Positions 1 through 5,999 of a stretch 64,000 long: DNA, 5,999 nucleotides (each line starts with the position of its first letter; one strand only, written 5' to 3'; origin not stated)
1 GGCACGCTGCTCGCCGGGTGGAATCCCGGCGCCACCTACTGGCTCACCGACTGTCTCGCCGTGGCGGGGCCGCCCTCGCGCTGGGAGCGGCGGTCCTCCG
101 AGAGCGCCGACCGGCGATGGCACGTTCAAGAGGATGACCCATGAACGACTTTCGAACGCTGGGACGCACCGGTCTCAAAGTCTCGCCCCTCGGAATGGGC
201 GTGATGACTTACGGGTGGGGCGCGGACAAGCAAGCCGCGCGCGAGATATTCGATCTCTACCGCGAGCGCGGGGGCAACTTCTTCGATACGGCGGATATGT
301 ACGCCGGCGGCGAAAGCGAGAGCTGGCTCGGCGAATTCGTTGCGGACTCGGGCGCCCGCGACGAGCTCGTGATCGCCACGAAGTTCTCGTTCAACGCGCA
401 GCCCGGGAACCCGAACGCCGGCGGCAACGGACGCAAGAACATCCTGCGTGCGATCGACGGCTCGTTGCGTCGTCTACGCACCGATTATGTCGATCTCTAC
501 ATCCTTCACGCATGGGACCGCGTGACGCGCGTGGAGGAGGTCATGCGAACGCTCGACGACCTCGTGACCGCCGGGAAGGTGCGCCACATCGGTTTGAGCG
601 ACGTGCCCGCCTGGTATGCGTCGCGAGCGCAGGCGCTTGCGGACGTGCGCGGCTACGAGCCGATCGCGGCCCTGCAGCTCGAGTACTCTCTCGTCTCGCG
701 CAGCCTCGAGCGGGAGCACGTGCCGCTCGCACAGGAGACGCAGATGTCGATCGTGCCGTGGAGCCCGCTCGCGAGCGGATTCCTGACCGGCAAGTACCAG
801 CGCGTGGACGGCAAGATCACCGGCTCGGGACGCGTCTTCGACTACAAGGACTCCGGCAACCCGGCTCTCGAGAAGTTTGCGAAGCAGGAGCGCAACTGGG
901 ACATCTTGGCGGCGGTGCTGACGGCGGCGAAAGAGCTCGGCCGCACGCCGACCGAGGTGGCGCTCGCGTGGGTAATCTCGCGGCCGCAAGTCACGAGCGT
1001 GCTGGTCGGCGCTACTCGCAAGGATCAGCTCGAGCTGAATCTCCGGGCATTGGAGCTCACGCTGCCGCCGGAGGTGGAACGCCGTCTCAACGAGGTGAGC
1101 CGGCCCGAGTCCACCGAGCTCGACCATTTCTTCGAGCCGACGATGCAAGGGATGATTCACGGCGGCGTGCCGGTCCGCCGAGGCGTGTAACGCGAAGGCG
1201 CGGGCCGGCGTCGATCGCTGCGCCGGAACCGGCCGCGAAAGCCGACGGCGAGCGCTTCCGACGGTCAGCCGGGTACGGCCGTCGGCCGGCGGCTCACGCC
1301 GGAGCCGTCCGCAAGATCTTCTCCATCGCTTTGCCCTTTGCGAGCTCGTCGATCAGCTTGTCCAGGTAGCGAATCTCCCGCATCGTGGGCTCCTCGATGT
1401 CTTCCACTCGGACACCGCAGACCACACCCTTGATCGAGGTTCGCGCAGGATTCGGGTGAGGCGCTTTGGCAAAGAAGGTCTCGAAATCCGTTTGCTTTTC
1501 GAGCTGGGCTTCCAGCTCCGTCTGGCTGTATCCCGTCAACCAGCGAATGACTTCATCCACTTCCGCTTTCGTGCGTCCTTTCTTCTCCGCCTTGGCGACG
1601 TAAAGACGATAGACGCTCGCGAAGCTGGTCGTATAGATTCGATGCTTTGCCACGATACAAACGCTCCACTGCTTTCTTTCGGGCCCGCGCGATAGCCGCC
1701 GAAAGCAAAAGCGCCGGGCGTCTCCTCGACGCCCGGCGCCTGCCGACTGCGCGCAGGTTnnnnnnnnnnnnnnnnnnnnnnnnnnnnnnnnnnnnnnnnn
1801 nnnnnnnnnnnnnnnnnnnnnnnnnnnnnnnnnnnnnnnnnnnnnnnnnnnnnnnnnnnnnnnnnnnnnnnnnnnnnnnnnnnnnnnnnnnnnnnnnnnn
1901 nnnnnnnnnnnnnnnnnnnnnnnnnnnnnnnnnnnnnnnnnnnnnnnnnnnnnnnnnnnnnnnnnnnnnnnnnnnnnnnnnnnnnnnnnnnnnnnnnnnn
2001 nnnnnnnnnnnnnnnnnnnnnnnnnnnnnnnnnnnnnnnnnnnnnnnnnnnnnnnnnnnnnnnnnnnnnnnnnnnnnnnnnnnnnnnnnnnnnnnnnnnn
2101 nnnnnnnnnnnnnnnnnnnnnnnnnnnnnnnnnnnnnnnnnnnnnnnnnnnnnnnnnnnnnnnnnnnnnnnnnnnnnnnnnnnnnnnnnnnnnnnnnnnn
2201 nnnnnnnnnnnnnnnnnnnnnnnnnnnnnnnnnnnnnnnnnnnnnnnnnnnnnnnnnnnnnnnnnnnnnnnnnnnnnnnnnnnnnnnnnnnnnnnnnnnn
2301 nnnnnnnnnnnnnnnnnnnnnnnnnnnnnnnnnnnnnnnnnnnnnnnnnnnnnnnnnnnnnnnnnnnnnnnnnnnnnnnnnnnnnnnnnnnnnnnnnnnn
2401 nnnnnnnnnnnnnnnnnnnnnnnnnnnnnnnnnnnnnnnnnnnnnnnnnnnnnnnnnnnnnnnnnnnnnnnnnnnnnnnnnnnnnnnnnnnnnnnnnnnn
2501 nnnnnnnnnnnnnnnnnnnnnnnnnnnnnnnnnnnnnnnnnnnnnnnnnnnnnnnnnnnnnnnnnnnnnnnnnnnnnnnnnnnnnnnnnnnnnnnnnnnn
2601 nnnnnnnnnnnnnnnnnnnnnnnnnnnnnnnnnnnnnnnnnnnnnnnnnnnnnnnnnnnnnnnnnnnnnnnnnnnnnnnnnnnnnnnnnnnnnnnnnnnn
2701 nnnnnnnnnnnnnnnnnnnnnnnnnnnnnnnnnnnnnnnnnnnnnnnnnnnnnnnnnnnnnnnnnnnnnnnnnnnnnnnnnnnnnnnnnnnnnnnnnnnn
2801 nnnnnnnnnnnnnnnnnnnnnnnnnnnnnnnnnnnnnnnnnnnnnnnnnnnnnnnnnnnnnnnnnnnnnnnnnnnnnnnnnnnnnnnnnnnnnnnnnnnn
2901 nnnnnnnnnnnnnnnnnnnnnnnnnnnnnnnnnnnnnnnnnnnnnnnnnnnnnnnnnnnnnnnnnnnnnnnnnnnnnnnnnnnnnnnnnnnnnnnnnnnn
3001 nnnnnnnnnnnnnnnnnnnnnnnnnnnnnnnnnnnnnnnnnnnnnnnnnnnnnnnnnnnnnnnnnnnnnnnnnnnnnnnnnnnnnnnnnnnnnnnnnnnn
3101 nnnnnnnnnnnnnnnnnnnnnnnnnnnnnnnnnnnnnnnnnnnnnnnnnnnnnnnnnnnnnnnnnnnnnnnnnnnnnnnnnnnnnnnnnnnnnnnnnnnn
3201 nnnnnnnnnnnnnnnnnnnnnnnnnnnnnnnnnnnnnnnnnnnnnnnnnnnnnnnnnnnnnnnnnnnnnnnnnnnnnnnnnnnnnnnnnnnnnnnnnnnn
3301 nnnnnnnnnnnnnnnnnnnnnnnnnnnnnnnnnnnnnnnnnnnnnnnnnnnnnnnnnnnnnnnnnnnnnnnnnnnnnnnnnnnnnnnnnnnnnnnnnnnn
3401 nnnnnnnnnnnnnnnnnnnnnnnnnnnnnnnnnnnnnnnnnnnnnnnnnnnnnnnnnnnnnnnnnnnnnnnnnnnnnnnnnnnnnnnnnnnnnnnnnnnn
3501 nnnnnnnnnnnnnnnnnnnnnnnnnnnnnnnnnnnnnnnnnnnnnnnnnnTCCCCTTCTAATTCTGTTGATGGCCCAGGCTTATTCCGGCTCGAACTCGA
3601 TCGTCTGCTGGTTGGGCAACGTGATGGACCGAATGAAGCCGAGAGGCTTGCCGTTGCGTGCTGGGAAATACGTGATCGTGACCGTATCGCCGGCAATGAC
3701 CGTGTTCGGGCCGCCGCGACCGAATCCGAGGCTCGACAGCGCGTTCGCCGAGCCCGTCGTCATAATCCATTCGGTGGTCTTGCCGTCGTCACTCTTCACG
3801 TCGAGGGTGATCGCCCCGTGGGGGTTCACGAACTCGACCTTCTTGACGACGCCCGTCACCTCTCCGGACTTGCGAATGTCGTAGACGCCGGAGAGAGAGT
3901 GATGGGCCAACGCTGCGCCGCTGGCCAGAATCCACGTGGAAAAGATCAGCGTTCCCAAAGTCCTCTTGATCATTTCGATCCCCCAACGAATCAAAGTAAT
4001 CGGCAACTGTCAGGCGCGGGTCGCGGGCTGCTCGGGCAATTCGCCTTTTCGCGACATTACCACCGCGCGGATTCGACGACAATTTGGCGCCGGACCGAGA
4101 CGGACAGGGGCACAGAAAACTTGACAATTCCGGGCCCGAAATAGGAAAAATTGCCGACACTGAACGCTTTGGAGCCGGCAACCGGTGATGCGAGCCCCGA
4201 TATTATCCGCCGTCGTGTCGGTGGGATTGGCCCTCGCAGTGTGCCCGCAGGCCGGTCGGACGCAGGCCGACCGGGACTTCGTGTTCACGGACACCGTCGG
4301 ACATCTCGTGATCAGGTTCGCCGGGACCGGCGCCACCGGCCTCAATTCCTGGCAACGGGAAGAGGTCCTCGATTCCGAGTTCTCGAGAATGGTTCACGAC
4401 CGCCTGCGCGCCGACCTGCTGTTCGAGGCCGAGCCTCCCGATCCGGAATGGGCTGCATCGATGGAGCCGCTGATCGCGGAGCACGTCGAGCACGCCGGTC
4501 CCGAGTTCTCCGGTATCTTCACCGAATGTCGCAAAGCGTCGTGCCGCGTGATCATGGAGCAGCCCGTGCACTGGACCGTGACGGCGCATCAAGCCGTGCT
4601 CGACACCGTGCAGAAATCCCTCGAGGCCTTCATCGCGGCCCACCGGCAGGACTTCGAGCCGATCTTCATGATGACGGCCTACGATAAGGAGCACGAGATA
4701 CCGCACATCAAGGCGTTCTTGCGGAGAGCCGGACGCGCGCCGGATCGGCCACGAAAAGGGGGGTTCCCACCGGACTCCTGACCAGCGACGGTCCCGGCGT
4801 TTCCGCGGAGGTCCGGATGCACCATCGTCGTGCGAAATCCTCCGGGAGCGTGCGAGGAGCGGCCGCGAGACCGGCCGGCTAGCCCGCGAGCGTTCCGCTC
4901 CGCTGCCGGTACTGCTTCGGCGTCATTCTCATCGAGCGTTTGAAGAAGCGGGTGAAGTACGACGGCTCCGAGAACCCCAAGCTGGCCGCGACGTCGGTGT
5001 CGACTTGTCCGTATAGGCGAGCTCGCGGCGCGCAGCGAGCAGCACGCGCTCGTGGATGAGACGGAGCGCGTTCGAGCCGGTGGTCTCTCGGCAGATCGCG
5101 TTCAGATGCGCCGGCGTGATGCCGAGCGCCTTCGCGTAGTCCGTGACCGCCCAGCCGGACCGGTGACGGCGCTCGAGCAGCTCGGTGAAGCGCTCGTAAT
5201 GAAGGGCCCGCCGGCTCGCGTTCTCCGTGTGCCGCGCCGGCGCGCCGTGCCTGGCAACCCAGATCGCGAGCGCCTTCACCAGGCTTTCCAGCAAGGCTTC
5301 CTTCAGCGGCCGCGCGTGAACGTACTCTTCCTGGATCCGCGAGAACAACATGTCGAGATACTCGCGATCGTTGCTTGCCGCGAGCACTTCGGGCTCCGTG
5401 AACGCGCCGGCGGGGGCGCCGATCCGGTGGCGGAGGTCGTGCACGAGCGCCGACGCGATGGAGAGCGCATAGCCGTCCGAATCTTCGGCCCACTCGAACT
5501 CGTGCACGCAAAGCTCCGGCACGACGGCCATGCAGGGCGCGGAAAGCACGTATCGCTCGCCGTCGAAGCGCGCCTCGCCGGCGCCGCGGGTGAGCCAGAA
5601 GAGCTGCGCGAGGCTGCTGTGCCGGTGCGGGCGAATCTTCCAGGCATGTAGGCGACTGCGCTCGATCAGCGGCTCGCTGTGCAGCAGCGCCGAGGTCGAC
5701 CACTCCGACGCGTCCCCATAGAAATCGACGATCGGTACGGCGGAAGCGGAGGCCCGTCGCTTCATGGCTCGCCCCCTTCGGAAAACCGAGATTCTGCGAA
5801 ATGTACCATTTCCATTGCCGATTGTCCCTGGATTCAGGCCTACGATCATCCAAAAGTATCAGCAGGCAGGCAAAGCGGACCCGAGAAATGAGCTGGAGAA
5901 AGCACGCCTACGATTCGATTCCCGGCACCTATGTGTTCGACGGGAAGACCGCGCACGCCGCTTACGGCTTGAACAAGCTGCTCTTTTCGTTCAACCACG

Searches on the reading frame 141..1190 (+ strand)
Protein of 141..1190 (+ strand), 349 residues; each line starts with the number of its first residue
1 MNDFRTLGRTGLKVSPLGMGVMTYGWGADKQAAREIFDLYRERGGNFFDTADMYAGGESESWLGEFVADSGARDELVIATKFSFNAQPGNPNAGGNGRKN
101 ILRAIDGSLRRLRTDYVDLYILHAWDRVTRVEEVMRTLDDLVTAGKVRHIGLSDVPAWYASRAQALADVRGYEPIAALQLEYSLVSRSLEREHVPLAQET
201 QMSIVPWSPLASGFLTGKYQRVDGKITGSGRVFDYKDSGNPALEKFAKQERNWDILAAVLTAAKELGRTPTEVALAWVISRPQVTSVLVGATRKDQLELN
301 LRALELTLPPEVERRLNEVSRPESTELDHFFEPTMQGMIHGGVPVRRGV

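Call 64: search_protein_families(library=pfam, proteins=[window:141-1190:+], max_evalue=0.00001)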
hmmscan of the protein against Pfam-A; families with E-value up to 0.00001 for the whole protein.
window:141-1190:+ (349 aa): 1 family
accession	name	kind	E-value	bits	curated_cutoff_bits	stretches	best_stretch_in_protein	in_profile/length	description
PF00248.27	Aldo_ket_red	-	4.2e-70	236.6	24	1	16-319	1-289/291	Aldo/keto reductase family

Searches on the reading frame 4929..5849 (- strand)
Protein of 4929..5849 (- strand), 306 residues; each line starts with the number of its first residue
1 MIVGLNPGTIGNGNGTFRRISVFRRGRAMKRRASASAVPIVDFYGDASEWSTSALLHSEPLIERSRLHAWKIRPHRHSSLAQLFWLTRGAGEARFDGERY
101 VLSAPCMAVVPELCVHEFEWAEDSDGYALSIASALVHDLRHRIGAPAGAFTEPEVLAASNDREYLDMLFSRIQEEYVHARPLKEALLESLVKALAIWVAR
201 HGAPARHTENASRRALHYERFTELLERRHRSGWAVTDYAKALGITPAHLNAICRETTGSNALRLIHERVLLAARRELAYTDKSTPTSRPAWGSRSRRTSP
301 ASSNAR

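Call 64: search_protein_families(library=pfam, proteins=[window:4929-5849:-], max_evalue=0.00001)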
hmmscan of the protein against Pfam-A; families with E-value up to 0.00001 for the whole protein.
window:4929-5849:- (306 aa): 3 families
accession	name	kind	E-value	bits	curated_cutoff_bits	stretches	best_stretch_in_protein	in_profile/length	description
PF02311.25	AraC_binding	-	1.5e-09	38.2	21.1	1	65-190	9-134/135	AraC-like ligand binding domain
PF12833.13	HTH_18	-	3.2e-07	31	33.6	1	238-283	1-46/80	Helix-turn-helix domain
PF07883.17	Cupin_2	-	8e-06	25.9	27.2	0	71-131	10-69/70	Cupin domain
